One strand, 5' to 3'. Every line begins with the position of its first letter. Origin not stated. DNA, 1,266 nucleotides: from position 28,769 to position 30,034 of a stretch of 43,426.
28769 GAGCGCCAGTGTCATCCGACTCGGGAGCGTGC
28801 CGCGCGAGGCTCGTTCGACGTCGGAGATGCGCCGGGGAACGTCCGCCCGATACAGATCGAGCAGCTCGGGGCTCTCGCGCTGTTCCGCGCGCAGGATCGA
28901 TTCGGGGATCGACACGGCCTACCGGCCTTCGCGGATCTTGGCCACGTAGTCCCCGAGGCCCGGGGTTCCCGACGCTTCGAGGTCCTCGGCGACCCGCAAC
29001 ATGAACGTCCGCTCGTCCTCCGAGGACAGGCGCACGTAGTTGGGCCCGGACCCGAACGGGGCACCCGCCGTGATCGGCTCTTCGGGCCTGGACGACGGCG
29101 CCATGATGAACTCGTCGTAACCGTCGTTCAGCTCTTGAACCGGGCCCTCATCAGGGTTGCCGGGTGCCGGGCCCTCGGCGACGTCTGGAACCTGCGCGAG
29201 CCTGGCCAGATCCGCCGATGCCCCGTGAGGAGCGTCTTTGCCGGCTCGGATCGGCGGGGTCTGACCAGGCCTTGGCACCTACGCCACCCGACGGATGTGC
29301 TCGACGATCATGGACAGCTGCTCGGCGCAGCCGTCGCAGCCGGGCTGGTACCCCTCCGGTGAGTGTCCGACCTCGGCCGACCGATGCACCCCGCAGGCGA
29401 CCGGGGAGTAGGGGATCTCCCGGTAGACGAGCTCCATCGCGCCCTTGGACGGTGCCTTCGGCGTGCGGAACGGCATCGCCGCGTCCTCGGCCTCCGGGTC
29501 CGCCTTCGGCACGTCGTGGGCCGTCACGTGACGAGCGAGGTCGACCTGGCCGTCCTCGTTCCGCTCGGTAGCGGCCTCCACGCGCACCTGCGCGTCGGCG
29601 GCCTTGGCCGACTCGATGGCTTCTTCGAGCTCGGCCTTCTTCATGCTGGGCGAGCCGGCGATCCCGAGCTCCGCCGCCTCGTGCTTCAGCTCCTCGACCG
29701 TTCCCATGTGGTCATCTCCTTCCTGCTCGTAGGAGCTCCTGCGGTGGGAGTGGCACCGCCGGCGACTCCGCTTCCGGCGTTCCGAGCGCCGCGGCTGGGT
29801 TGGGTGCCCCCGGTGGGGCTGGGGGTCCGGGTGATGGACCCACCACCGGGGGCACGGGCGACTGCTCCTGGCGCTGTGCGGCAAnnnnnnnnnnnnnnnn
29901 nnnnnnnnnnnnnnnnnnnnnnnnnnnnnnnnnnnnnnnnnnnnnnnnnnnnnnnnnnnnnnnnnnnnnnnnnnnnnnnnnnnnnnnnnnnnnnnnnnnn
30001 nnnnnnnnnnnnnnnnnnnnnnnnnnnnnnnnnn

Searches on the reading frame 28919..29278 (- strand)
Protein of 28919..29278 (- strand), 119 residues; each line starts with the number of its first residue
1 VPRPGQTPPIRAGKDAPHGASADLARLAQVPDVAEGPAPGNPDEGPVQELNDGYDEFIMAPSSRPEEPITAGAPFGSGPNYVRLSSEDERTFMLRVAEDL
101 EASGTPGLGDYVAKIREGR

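Call 4: search_protein_families(library=pfam, proteins=[window:28919-29278:-], max_evalue=0.01)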
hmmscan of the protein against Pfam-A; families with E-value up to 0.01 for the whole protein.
window:28919-29278:- (119 aa): 0 families

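Call 5: search_protein_families(library=phrogs, proteins=[window:28919-29278:-], max_evalue=0.01)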
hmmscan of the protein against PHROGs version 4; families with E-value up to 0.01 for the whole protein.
window:28919-29278:- (119 aa): 1 family
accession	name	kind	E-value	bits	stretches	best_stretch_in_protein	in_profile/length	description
phrog_8200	-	unknown function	8.4e-07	30.4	1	60-89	68-97/140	-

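Call 75: search_protein_families(library=ncbifam, proteins=[window:28919-29278:-], max_evalue=0.01)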
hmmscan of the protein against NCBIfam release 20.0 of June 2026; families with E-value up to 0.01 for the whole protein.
window:28919-29278:- (119 aa): 0 families

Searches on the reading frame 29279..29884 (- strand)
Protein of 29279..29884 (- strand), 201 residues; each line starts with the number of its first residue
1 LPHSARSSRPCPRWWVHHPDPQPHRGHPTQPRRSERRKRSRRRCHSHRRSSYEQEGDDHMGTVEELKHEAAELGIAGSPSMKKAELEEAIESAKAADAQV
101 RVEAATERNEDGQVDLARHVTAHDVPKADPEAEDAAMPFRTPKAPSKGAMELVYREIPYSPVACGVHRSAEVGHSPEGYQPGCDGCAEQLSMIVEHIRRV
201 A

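Call 4: search_protein_families(library=pfam, proteins=[window:29279-29884:-], max_evalue=0.01)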
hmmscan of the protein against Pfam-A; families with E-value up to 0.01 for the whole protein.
window:29279-29884:- (201 aa): 1 family
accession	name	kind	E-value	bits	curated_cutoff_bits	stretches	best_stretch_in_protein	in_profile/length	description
PF07498.18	Rho_N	-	0.0005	20.4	24.9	1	62-95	6-39/43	Rho termination factor, N-terminal domain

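Call 5: search_protein_families(library=phrogs, proteins=[window:29279-29884:-], max_evalue=0.01)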
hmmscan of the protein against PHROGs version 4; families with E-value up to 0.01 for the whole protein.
window:29279-29884:- (201 aa): 6 families
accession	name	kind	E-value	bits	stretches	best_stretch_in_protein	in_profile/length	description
phrog_390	-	transcription regulation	0.0002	22.8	1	54-93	57-96/97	Arc-like repressor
phrog_2724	-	unknown function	0.00072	21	1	62-93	50-81/83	-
phrog_10035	-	unknown function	0.0013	20.2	1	53-95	63-105/106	-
phrog_3281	-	DNA, RNA and nucleotide metabolism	0.0015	19.8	1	62-95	72-105/107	endonuclease VII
phrog_2250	-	unknown function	0.0016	19.4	1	49-94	119-164/168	-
phrog_31427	-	unknown function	0.0047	18.2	1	25-106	58-133/160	-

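Call 75: search_protein_families(library=ncbifam, proteins=[window:29279-29884:-], max_evalue=0.01)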
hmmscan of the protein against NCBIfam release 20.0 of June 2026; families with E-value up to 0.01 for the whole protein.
window:29279-29884:- (201 aa): 0 families
